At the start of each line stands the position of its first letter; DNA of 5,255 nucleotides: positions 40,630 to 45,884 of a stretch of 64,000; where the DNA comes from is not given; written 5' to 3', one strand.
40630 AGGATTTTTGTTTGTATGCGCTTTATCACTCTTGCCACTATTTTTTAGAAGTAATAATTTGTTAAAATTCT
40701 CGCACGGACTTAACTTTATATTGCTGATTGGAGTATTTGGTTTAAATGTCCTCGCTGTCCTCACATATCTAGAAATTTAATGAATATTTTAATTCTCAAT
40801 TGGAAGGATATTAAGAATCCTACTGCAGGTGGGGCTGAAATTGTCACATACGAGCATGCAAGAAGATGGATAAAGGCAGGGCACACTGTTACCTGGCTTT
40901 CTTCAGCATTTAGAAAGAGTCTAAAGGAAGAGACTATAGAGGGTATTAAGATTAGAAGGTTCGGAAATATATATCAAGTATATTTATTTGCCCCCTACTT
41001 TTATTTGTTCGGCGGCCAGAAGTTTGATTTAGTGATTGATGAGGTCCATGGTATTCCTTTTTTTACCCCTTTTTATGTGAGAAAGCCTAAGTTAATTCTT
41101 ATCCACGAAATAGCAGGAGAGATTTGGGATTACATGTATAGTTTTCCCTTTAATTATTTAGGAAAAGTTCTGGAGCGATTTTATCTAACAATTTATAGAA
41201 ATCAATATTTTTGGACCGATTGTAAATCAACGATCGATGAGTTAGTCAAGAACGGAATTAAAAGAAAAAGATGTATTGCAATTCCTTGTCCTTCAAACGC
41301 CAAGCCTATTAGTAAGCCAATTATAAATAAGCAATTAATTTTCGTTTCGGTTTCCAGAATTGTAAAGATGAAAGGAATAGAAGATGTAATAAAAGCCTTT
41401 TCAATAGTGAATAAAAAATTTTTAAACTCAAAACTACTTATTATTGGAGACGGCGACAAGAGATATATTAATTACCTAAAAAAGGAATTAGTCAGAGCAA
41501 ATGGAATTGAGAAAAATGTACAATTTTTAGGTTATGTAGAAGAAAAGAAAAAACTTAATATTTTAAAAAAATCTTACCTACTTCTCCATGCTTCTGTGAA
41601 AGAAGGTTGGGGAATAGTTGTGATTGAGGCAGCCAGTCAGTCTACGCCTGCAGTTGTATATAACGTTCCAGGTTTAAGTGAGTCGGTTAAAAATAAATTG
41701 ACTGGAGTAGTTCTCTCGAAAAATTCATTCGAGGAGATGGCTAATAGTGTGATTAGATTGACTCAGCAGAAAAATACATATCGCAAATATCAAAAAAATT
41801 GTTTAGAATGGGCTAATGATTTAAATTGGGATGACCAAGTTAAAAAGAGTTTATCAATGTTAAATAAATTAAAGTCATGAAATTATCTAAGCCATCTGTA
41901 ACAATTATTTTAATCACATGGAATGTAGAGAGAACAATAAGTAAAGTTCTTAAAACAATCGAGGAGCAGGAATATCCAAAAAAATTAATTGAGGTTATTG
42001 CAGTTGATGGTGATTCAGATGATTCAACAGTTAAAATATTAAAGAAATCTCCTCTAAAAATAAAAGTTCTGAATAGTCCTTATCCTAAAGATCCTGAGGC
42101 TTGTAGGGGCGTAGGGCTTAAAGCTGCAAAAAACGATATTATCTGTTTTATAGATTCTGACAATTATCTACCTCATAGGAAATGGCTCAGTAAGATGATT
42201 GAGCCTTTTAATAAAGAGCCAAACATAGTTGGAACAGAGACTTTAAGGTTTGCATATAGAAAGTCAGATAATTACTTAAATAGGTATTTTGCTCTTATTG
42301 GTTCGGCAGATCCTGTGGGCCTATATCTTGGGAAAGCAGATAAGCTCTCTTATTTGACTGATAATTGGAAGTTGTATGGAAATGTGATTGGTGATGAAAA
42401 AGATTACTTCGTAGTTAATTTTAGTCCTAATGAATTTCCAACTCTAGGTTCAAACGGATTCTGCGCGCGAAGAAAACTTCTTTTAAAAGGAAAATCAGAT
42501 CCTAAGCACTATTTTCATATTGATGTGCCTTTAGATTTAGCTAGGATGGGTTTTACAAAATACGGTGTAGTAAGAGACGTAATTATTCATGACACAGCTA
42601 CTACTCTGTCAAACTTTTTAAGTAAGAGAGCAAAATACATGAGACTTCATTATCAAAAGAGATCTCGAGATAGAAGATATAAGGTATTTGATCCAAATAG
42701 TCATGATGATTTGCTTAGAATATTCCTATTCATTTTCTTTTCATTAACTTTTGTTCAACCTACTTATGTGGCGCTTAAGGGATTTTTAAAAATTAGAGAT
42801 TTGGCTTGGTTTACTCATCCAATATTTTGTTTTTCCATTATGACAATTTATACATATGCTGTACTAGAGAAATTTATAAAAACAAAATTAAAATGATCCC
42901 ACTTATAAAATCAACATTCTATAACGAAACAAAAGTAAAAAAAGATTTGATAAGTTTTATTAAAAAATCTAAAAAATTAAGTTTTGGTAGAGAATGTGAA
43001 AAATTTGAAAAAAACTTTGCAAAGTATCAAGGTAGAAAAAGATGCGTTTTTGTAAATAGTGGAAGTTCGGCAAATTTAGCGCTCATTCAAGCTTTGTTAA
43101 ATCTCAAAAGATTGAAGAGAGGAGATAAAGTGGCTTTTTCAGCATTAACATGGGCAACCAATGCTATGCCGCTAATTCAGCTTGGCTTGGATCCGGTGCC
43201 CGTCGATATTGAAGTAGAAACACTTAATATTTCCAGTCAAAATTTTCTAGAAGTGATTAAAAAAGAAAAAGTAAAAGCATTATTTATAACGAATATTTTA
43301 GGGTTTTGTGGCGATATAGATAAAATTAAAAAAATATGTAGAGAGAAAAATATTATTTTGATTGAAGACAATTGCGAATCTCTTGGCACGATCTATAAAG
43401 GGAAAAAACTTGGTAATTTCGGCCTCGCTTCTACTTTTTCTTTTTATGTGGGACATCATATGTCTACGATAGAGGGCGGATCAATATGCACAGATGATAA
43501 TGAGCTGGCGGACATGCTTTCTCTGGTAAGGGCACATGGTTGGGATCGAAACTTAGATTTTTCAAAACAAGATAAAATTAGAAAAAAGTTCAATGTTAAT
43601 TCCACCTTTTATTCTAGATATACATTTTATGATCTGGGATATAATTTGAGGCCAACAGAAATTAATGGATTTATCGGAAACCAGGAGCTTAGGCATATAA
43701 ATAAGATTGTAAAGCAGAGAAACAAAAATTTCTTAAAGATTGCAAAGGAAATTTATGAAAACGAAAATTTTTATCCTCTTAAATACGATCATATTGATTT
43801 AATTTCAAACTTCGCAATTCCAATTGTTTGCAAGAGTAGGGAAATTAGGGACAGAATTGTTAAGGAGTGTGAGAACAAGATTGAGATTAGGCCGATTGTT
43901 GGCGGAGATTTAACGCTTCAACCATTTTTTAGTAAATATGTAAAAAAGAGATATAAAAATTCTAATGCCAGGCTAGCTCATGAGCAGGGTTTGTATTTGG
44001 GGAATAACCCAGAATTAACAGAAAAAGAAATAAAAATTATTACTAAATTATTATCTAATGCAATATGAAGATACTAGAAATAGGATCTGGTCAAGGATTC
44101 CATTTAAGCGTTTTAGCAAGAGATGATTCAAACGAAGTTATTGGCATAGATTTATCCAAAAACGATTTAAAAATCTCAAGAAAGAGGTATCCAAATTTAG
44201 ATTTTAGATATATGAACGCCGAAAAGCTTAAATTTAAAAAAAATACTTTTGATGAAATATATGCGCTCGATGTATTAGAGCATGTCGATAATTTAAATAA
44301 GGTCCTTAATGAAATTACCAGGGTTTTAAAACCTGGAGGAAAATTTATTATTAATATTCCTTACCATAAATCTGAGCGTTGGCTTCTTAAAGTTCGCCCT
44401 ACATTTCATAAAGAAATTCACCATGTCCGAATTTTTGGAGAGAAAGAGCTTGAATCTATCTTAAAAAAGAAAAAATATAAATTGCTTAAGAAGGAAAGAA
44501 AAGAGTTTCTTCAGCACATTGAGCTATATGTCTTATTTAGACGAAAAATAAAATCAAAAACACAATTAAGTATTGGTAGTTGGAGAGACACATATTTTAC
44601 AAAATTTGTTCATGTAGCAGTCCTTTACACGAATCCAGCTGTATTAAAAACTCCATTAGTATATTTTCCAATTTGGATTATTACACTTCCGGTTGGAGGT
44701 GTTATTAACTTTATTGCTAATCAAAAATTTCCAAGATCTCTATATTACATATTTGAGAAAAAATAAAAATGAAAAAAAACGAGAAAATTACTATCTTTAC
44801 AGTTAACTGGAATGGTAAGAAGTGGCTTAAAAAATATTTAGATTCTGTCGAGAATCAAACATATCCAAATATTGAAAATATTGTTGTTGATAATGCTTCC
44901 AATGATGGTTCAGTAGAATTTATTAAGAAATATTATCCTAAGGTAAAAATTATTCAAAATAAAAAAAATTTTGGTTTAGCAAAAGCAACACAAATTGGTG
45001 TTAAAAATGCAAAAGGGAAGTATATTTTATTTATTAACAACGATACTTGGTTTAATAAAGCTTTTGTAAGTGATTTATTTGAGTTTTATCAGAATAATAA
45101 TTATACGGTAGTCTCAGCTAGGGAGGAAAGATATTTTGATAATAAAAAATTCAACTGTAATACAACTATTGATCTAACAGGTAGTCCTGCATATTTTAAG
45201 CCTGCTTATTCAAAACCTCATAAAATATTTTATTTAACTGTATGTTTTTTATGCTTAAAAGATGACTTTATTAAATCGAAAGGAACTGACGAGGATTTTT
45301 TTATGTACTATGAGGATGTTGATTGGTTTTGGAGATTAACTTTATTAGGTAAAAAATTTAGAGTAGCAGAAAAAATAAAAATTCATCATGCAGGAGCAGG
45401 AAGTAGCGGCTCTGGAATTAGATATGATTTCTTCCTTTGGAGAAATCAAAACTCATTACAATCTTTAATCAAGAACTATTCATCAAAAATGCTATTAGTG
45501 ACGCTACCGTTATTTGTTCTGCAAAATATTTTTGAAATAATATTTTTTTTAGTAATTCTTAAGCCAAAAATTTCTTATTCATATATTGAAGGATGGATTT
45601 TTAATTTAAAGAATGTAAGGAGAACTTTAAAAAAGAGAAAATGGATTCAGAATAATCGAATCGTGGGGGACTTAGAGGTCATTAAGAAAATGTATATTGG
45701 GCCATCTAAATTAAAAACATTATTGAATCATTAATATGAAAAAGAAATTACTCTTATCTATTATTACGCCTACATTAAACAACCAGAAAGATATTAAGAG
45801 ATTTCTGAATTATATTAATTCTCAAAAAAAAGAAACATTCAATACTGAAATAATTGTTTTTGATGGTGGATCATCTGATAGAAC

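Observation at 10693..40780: Four polyprenyl-phosphate-sugar synthase (GT2) → GT-C modules imply extracytoplasmic glycosylation from lipid-linked monosaccharides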

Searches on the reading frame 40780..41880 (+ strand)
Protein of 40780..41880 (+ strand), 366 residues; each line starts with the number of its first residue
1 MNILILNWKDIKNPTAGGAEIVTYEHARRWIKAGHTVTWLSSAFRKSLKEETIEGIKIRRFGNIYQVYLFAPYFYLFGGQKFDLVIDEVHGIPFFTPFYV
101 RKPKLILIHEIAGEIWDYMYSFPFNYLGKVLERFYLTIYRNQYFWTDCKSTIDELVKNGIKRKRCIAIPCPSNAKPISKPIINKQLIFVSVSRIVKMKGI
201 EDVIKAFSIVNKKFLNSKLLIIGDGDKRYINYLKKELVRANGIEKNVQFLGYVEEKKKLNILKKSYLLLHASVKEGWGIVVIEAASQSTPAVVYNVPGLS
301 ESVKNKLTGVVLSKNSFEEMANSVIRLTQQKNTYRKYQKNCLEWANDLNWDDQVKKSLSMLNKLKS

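Call 6: search_protein_families(library=pfam, proteins=[window:40780-41880:+], max_evalue=0.01)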
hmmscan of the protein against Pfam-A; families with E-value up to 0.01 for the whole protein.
window:40780-41880:+ (366 aa): 4 families
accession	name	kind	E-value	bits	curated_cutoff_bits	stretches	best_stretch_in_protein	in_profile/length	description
PF00534.26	Glycos_transf_1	-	9.9e-34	116.8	26.4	1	179-340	9-168/172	Glycosyl transferases group 1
PF13692.12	Glyco_trans_1_4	-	2.9e-24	86.4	27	1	187-329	3-141/142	Glycosyl transferases group 1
PF20706.3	GT4-conflict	-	3.4e-11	43.2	26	1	182-331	194-340/385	Family 4 Glycosyltransferase in conflict systems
PF13439.12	Glyco_transf_4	-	8.1e-08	32.9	28.5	1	17-171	2-165/170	Glycosyltransferase Family 4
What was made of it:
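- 40780..41880 (+): GT4 enzyme homologous to the GT4 domain of the MOP-GT2-GT4 fusion proteins. PF00534 at 117 bits (call 6).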

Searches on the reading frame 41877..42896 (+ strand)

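Call 6: search_protein_families(library=pfam, proteins=[window:41877-42896:+], max_evalue=0.01)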
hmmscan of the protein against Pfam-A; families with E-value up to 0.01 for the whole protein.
window:41877-42896:+ (339 aa): 3 families
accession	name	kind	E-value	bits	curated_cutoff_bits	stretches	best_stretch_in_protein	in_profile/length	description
PF00535.33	Glycos_transf_2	-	3.5e-20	73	23.3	1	9-123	1-116/168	Glycosyl transferase family 2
PF13641.12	Glyco_tranf_2_3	-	8.2e-05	23.2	27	1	6-124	1-124/230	Glycosyltransferase like family 2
PF10111.15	Glyco_tranf_2_2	-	0.0006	19.8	27.3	1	21-100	15-96/276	Glycosyltransferase like family 2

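Call 10: search_protein_families(library=ncbifam, proteins=[window:41877-42896:+], max_evalue=0.001)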
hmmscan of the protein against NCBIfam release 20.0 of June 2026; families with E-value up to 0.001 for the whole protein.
window:41877-42896:+ (339 aa): 15 families
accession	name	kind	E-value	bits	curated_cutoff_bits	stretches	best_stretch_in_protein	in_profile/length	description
TIGR03965.1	mycofact_glyco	equivalog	2e-19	69.8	280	1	4-139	72-206/467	mycofactocin biosynthesis glycosyltransferase MftF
TIGR03111.1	glyc2_xrt_Gpos1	hypoth_equivalog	1.1e-10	41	363.95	1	5-118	48-163/439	TIGR03111 family XrtG-associated glycosyltransferase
TIGR04283.1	glyco_like_mftF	equivalog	1.8e-10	40.8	182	1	9-129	2-115/221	TIGR04283 family arsenosugar biosynthesis glycosyltransferase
NF010496.0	PRK13915.1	equivalog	3.5e-10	39.4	262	1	5-117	30-148/307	glucosyl-3-phosphoglycerate synthase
NF041875.1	EPS_EpsD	equivalog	7.4e-10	38.7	370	1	8-114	1-107/325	exopolysaccharide biosynthesis glycosyltransferase EpsD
NF038302.1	EPS_HpsE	equivalog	9.3e-10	38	300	1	8-117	3-117/307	hormogonium polysaccharide biosynthesis glycosyltransferase HpsE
NF047683.1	TeichurnBiosyTuaG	equivalog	3.7e-09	36.6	400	1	1-109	1-109/252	teichuronic acid biosynthesis protein TuaG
TIGR03937.1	PgaC_IcaA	equivalog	1.2e-08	34.4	422.3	1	5-117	44-156/407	poly-beta-1,6-N-acetyl-D-glucosamine synthase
NF050050.1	ProtGlycPglI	equivalog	1.9e-08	34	500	1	6-100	2-98/306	GalNAc(5)-diNAcBac-PP-undecaprenol beta-1,3-glucosyltransferase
TIGR04195.1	S_glycosyl_SunS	equivalog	2.5e-08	33.2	350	1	3-99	54-145/421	SunS family peptide S-glycosyltransferase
NF038299.1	EPS_HpsN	equivalog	1.4e-06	27.5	425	1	6-117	1-112/317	hormogonium polysaccharide biosynthesis glycosyltransferase HpsN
NF007482.0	PRK10073.1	equivalog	8e-06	25.1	423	1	2-98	2-98/334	glycosyltransferase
TIGR04182.1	glyco_TIGR04182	equivalog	4.1e-05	23.1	325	1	8-114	2-100/293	S-layer glycoprotein N-glycosyltransferase AglJ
NF053739.1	GlytfEpsEBac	equivalog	0.0006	18.9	450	0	6-125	1-123/265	glycosyltransferase EpsE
TIGR03469.1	HpnB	hypoth_equivalog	0.00093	18.3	379.25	0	4-58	42-95/386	hopene-associated glycosyltransferase HpnB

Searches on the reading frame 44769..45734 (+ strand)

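Call 6: search_protein_families(library=pfam, proteins=[window:44769-45734:+], max_evalue=0.01)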
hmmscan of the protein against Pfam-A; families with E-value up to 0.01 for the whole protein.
window:44769-45734:+ (321 aa): 3 families
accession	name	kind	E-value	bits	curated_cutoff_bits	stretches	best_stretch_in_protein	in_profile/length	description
PF00535.33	Glycos_transf_2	-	3.2e-30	105.7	23.3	1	9-148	2-144/168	Glycosyl transferase family 2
PF10111.15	Glyco_tranf_2_2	-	1.6e-08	34.8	27.3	1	14-199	9-209/276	Glycosyltransferase like family 2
PF13641.12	Glyco_tranf_2_3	-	0.00027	21.4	27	1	7-119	3-123/230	Glycosyltransferase like family 2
